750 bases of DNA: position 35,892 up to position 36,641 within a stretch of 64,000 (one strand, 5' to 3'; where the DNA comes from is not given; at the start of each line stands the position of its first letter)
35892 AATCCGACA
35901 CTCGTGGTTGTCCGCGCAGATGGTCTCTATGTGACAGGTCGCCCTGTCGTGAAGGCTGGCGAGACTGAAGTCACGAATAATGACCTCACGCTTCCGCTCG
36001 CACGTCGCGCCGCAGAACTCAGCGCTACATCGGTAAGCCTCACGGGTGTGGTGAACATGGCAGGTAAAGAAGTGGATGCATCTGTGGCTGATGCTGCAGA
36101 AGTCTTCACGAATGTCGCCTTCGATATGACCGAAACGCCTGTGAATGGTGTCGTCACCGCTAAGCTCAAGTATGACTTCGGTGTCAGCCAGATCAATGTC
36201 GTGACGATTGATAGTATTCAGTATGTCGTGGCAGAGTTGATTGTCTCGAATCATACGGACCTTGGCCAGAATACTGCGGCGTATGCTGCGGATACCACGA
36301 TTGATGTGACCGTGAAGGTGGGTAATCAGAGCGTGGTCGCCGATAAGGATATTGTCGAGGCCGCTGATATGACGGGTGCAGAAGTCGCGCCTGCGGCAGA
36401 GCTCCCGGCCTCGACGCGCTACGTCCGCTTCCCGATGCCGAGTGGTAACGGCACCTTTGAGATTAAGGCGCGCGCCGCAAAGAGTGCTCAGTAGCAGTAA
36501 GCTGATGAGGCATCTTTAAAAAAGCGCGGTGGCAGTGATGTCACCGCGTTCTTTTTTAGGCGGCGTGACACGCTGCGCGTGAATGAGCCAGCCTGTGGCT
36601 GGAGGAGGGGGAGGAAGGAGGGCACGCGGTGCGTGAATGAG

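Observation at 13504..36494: Tandem pair of paralogous giant secreted proteins (2,989 and 4,467 aa) forming a 23 kb two-gene module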

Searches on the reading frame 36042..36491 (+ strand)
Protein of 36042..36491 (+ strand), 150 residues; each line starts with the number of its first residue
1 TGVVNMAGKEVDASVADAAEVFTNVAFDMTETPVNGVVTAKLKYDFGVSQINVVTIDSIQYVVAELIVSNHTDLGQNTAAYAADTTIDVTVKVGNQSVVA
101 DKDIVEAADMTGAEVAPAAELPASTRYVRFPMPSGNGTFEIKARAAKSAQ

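Call 15: find_homologous_proteins(query=A2, max_evalue=0.001)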
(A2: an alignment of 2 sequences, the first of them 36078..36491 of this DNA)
Query A2 (2 sequences) (138 aa, profile of the alignment): 4 proteins with E <= 0.001 among 384 candidates.
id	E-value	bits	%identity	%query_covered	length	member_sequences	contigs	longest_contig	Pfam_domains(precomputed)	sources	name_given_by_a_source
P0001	2.5e-52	195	81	99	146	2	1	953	-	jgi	jgi:hypothetical protein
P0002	1.4e-35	140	32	94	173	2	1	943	-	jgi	jgi:hypothetical protein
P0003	9.4e-18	82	30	91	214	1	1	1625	-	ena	-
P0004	5.4e-11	61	34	61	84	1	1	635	-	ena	-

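Call 45: predict_structure(alignment_id=A3)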
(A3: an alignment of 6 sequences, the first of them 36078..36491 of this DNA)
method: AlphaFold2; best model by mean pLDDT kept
length: 138 residues; sequences in the alignment: 6
mean_pLDDT: 50.4   pTM: 0.46
mean pLDDT of the five models: 50.4, 45.7, 44.8, 43.1, 42.0
residues with pLDDT >= 90: 0; 70-90: 15; 50-70: 53; < 50: 70
segments of 3 or more residues with pLDDT < 50: 1-14, 16-37, 57-74, 99-109, 134-138
pLDDT, mean of each block of 10 residues (from residue 1): 33 43 34 46 73 55 39 53 56 54 43 66 62 47
secondary structure, 60 per line:
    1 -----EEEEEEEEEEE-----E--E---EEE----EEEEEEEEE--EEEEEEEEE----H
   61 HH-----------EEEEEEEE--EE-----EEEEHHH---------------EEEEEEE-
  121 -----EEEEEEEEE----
elements in order: E6-16 E29-31 E36-44 E47-55 E74-81 E91-94 E113-119 E126-134

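Call 46: search_protein_representatives(alignment_id=A3)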
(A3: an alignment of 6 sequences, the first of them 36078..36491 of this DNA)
Query: 6 sequences, 141 profile positions. Proteins with E-value up to 0.001 (for the whole library): 38; up to 1e-10: 18; up to 1e-30: 11. The best 38 are listed.
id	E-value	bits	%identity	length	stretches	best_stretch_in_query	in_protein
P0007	4.0e-56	205.2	-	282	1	3-138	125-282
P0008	8.2e-55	200.9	-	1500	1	2-138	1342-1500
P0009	1.1e-53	197.2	-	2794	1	2-138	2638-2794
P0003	5.3e-52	191.8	-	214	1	1-140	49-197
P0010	6.2e-52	191.6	-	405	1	1-138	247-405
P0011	3.8e-49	182.5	-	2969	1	1-138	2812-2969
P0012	1.3e-39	151.6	-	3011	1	10-140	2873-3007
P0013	9.9e-39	148.8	-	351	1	22-139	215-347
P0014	2.8e-36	140.8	-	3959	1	22-138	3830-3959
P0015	9.9e-34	132.6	-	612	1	15-140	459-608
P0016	5.5e-33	130.2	-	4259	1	16-140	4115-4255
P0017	6.1e-28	113.8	-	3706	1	10-140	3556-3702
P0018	2.6e-24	102.1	-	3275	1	13-140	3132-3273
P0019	3.8e-24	101.5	-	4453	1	21-138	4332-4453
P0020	7.1e-24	100.7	-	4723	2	22-140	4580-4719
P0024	6.5e-09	52.2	-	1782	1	5-140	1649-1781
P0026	8.7e-07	45.3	-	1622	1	39-141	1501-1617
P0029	6.8e-06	42.4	-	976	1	23-131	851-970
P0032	2.3e-05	40.7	-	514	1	48-138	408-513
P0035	3.7e-05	40.0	-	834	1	22-140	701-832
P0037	9.1e-05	38.7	-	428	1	34-138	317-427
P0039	2.3e-04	37.4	-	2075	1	24-138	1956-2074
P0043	5.5e-04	36.2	-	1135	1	36-138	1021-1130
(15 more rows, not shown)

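Call 52: search_solved_structures(query=A5, max_evalue=10)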
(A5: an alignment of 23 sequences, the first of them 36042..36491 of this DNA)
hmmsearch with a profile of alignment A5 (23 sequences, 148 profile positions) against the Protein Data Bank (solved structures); distinct sequences matched with E-value up to 10: 1.
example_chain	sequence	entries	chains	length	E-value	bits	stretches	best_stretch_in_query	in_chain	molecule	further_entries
7eyp_A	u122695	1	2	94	0.49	13.6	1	25-93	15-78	Pyrimidine/purine nucleoside phosphorylase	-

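Call 53: search_protein_families(library=ncbifam, alignment_id=A5, max_evalue=1)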
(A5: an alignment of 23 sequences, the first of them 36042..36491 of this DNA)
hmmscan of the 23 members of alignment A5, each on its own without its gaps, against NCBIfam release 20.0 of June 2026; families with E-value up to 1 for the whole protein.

A. member 1, window:36042-36491:+ (150 aa): 2 families
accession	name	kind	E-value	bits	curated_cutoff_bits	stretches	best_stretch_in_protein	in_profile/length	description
TIGR02912.1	sulfite_red_C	equivalog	0.028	13.4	324.1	1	22-97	36-111/314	sulfite reductase subunit C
NF041193.1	lipo_SP0191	subfamily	0.087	12.8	75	1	35-115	49-130/190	SP0191 family lipoprotein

B. families by the number of members that match (of 23 scanned): 9 families
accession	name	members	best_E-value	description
TIGR04183.1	Por_Secre_tail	1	0.016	T9SS type A sorting domain-containing protein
TIGR03847.1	TIGR03847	1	0.019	conserved hypothetical protein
TIGR02912.1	sulfite_red_C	1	0.028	sulfite reductase subunit C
NF011009.0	PRK14435.1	1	0.052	acylphosphatase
NF011061.0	PRK14493.1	1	0.052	molybdopterin synthase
TIGR01563.1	gp16_SPP1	1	0.075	phage head closure protein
NF041193.1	lipo_SP0191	1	0.087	SP0191 family lipoprotein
NF003120.0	PRK04036.1-5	1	0.14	DNA-directed DNA polymerase II small subunit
NF009051.0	PRK12385.1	1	0.23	succinate dehydrogenase/fumarate reductase iron-sulfur subunit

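Call 54: search_protein_families(library=pfam, alignment_id=A5, max_evalue=1)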
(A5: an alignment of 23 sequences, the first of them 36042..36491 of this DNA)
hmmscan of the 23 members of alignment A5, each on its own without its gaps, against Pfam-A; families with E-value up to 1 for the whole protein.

A. member 1, window:36042-36491:+ (150 aa): 3 families
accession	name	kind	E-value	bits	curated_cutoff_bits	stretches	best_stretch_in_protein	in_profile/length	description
PF21192.3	NMD3_OB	-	0.024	15.4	27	1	45-96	3-54/86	NMD3 OB-fold domain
PF16129.10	DUF4841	-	0.076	13.8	25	1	119-149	31-63/69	Domain of unknown function (DUF4841)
PF22247.2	Diox-like_N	-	0.19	12.3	27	1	115-136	30-51/60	Catechol 2,3-dioxygenase-like N-terminal domain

B. families by the number of members that match (of 23 scanned): 18 families
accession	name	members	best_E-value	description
PF21192.3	NMD3_OB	2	0.024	NMD3 OB-fold domain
PF22247.2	Diox-like_N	2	0.13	Catechol 2,3-dioxygenase-like N-terminal domain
PF09137.17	Glucodextran_N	1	0.00033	Glucodextranase, domain N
PF09970.15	DUF2204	1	0.025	Nucleotidyl transferase of unknown function (DUF2204)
PF11290.13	DUF3090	1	0.029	Protein of unknown function (DUF3090)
PF20595.4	pAdhesive_6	1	0.039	Putative adhesive domain (group 6)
PF15534.11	Ntox35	1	0.053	Bacterial toxin 35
PF12690.13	BsuPI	1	0.054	Intracellular proteinase inhibitor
PF13456.12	RVT_3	1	0.06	Reverse transcriptase-like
PF17156.9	GAPES2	1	0.074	Gammaproteobacterial periplasmic sensor domain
PF16129.10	DUF4841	1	0.076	Domain of unknown function (DUF4841)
PF21955.1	CarG-like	1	0.088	Carbapenem resistance protein CarG-like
PF13983.11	YsaB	1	0.093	YsaB-like lipoprotein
PF13283.12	NfrA_C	1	0.1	Bacteriophage N adsorption protein A C-term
PF21695.3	GlnR_1st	1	0.14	Transcription regulator GlnR, N-terminal domain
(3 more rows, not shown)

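Call 56: predict_structure(alignment_id=A5)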
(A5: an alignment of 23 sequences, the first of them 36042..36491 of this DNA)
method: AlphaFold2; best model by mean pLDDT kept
length: 150 residues; sequences in the alignment: 23
mean_pLDDT: 89.9   pTM: 0.82
mean pLDDT of the five models: 89.9, 88.2, 87.5, 86.6, 83.4
residues with pLDDT >= 90: 107; 70-90: 39; 50-70: 4; < 50: 0
segments of 3 or more residues with pLDDT < 50: none
pLDDT, mean of each block of 10 residues (from residue 1): 91 92 89 83 94 96 96 94 93 83 88 78 94 89 86
secondary structure, 60 per line:
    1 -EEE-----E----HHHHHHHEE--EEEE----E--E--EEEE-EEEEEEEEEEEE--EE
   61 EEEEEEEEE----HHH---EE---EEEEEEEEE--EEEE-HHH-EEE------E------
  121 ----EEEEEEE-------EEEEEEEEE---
elements in order: E2-4 H15-21 E26-29 E40-43 E45-56 E59-69 E85-93 E96-99 E105-107 E125-131 E139-147

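Call 58: fold_search(model_id=the predicted structure, library=pdb)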
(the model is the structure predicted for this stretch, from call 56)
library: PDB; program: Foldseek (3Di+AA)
matches with E <= 10: 563; with E <= 0.001: 0
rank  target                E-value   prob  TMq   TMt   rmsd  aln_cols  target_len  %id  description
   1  3qfg_A                3.8e-02  0.87  0.33  0.33  10.8       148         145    8  Structure of a putative lipoprotein from Staphylococcus aureus subsp. aureus NCTC 8325 (released 2011-02-02)
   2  3qfg_B                9.0e-02  0.80  0.33  0.35  10.7       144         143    8  Structure of a putative lipoprotein from Staphylococcus aureus subsp. aureus NCTC 8325 (released 2011-02-02)
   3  4liq_E                1.3e-01  0.60  0.31  0.13   9.0       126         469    7  Structure of the extracellular domain of human CSF-1 receptor in complex with the Fab fragment of RG7155 (released 2014-06-18)
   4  5m02_A                1.9e-01  0.90  0.34  0.21   4.9       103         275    9  Crystal structure of murine P14 TCR / H-2Db with PF, modified gp33 peptide from LCMV (released 2017-12-20)
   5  8z0h_A                2.2e-01  0.84  0.34  0.21   6.1       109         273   12  Crystal structure of 9-mer peptide from ALV-J in complex with BF2*0201 (released 2025-01-15)
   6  8wo9_A                2.4e-01  0.87  0.35  0.22   6.0       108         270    8  Duck major histocompatibility complex class-1 02JD-IMFSNKMAR (released 2024-10-09)
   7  5opi_C                2.4e-01  0.23  0.25  0.14  11.6       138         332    7  Crystal structure of the TAPBPR-MHC I peptide editing complex (released 2017-10-18)
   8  4g43_D                2.5e-01  0.77  0.31  0.20   5.3       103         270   10  Structure of the chicken MHC class I molecule BF2*0401 complexed to P5E (released 2012-11-21)
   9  5v5v_G                2.5e-01  0.23  0.26  0.23   9.7       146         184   11  Complex of NLGN2 with MDGA1 Ig1-Ig2 (released 2017-07-05)
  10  3of6_F                3.0e-01  0.38  0.27  0.36   6.9        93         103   15  Human pre-T cell receptor crystal structure (released 2010-10-20)
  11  8y74_A                3.2e-01  0.77  0.34  0.21   6.3       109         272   13  Crystal structure of 9-mer peptide from H9N2 avian influenza virus in complex with BF2*0201 (released 2024-07-10)
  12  6lhf_A                3.5e-01  0.77  0.34  0.22   6.1       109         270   12  Crystal structure of chicken cCD8aa/pBF2*15:01 (released 2020-12-09)
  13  9i5h_C                3.7e-01  0.18  0.27  0.23  12.8       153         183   10  Structure of the bacterial archaellum from L. aerophila (released 2025-05-21)
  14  2gtq                  3.7e-01  0.12  0.20  0.05  11.6       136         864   11  Crystal structure of aminopeptidase N from human pathogen Neisseria meningitidis (released 2006-05-30)
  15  4qhp                  3.7e-01  0.12  0.19  0.05  12.0       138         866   11  Crystal structure of Aminopeptidase N in complex with the phosphinic dipeptide analogue LL-(R,S)-hPheP[CH2]Phe(4-CH2NH2) (released 2014-09-24)
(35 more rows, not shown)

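Call 59: find_encoding_contigs(protein=P0014, flank=10000, max_places=3)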
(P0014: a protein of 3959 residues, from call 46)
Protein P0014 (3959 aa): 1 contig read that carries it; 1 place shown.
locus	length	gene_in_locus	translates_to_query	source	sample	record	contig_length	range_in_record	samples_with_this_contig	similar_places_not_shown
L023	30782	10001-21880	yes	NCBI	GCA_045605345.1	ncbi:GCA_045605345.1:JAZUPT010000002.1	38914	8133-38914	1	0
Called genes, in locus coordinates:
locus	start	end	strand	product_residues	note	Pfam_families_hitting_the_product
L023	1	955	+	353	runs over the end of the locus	PF07075:NamZ_N, PF20732:NamZ_C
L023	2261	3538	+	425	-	PF02403:Seryl_tRNA_N, PF00587:tRNA-synt_2b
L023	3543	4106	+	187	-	PF01327:Pep_deformylase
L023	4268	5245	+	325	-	-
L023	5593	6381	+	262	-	-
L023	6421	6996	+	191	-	PF07589:PEP_exosort_dom (weak)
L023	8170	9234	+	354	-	PF13310:Virulence_RhuM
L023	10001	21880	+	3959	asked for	PF12951:PATR (weak), PF00657:Lipase_GDSL, PF13472:Lipase_GDSL_2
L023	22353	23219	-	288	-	-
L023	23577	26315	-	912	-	PF02687:FtsX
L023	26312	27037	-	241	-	PF00005:ABC_tran, PF02463:SMC_N (faint)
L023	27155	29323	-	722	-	PF07715:Plug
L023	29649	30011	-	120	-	PF00453:Ribosomal_L20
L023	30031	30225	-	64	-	PF01632:Ribosomal_L35p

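Call 60: find_encoding_contigs(protein=P0032, flank=8000, max_places=3)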
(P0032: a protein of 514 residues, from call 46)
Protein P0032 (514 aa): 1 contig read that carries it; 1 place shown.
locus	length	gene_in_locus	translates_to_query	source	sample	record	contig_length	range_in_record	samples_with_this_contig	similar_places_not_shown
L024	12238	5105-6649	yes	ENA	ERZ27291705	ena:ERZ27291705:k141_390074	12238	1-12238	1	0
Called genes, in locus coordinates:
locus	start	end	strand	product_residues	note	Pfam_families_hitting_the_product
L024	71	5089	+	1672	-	PF13517:FG-GAP_3, PF00963:Cohesin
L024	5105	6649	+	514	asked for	PF00963:Cohesin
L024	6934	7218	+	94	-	PF01632:Ribosomal_L35p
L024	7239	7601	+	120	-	PF00453:Ribosomal_L20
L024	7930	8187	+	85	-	PF01257:2Fe-2S_thioredx (weak)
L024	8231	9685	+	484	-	PF25160:LdpA_Fe-S-bd (weak), PF00037:Fer4 (weak), PF12837:Fer4_6 (weak), PF12838:Fer4_7, PF13187:Fer4_9 (weak), PF13237:Fer4_10 (weak), PF00037:Fer4, PF02906:Fe_hyd_lg_C, +4 more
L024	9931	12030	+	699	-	-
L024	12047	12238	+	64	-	?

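Call 74: find_encoding_contigs(protein=P0011, flank=10000, max_places=2)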
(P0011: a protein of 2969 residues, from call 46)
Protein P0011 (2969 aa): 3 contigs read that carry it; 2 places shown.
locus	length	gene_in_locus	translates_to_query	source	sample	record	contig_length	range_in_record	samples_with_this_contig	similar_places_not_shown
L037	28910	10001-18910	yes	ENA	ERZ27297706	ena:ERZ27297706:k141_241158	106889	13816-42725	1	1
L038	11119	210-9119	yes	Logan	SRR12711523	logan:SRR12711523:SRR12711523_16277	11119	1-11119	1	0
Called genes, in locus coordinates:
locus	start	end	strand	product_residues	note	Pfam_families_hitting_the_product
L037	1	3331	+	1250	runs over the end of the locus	PF02811:PHP, PF07733:DNA_pol3_alpha, PF17657:DNA_pol3_finger, PF14579:HHH_6, PF01336:tRNA_anti-codon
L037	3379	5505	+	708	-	-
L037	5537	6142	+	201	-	PF17836:PglD_N, PF00132:Hexapep (faint)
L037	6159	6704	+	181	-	-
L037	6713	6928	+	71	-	PF04102:SlyX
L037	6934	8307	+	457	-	PF13742:tRNA_anti_2, PF01336:tRNA_anti-codon, PF02601:Exonuc_VII_L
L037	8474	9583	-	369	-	-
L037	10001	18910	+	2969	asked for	PF12951:PATR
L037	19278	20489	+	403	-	PF00926:DHBP_synthase, PF00925:GTP_cyclohydro2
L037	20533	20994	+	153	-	PF00885:DMRL_synthase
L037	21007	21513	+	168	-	PF01029:NusB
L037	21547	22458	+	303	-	PF01180:DHO_dh, PF01207:Dus (faint)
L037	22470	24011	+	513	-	PF08378:NERD, PF00580:UvrD-helicase (faint), PF13245:AAA_19 (faint)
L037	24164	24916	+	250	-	PF20772:TACO1_YebC_N, PF01709:Transcrip_reg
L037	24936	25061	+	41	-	-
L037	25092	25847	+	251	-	PF03721:UDPG_MGDP_dh_N (weak), PF00984:UDPG_MGDP_dh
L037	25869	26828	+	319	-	PF01073:3Beta_HSD (weak), PF01370:Epimerase, PF07993:NAD_binding_4 (faint), PF16363:GDP_Man_Dehyd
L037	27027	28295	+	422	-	PF01053:Cys_Met_Meta_PP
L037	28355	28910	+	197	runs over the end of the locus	-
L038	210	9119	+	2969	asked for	PF12951:PATR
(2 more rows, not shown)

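Call 75: find_encoding_contigs(protein=P0009, flank=10000, max_places=2)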
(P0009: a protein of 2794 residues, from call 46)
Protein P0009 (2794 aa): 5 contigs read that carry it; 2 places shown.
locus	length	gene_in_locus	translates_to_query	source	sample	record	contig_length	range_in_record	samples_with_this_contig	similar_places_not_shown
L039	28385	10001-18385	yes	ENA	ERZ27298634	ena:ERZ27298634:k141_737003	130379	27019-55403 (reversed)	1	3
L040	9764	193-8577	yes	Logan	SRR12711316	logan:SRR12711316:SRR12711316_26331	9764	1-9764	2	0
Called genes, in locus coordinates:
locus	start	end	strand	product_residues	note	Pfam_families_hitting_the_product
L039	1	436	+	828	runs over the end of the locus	PF12971:NAGLU_N, PF05089:NAGLU, PF12972:NAGLU_C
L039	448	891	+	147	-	PF00692:dUTPase, PF22769:DCD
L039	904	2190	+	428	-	PF00202:Aminotran_3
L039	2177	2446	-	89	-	-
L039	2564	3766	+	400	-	PF13173:AAA_14, PF13635:DUF4143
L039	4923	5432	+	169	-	PF01467:CTP_transf_like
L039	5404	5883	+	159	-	PF02620:YceD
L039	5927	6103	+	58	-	PF01783:Ribosomal_L32p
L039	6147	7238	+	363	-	PF02504:FA_synthesis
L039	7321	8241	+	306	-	PF00698:Acyl_transf_1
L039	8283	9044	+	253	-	PF00106:adh_short, PF01370:Epimerase (faint), PF08659:KR, PF13561:adh_short_C2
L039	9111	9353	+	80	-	PF00550:PP-binding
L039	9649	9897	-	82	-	-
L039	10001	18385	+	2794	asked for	PF13385:Laminin_G_3, PF12951:PATR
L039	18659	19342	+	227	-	PF01936:NYN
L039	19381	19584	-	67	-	-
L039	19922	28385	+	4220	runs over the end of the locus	PF12951:PATR (weak), PF00657:Lipase_GDSL, PF13472:Lipase_GDSL_2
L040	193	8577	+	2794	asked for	PF13385:Laminin_G_3, PF12951:PATR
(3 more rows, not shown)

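Call 76: find_encoding_contigs(protein=P0016, flank=10000, max_places=2)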
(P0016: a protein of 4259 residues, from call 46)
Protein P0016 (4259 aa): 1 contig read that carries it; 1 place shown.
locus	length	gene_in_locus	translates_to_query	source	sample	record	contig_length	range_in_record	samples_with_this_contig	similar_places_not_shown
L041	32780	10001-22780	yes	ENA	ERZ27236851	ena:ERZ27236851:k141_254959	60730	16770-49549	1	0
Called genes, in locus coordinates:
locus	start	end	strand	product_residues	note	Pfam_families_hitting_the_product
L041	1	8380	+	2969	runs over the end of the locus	PF13385:Laminin_G_3, PF12951:PATR (weak)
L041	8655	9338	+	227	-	PF01936:NYN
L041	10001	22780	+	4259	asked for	PF00657:Lipase_GDSL, PF13472:Lipase_GDSL_2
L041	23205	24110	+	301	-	-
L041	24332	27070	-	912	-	PF02687:FtsX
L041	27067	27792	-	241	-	PF00005:ABC_tran, PF02463:SMC_N (faint)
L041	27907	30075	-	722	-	PF07715:Plug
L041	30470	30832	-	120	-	PF00453:Ribosomal_L20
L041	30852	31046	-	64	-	PF01632:Ribosomal_L35p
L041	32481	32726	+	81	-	PF00886:Ribosomal_S16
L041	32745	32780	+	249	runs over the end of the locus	PF01746:tRNA_m1G_MT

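Call 80: search_protein_families(library=pfam, proteins=[L023:22353-23216:-], max_evalue=1)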
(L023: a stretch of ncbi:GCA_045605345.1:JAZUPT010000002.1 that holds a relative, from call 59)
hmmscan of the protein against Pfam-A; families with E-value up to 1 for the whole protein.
L023:22353-23216:- (287 aa): 1 family
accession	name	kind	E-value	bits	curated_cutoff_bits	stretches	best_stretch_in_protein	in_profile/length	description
PF01797.21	Y1_Tnp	-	0.023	15.2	23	1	29-69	24-62/121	Transposase IS200 like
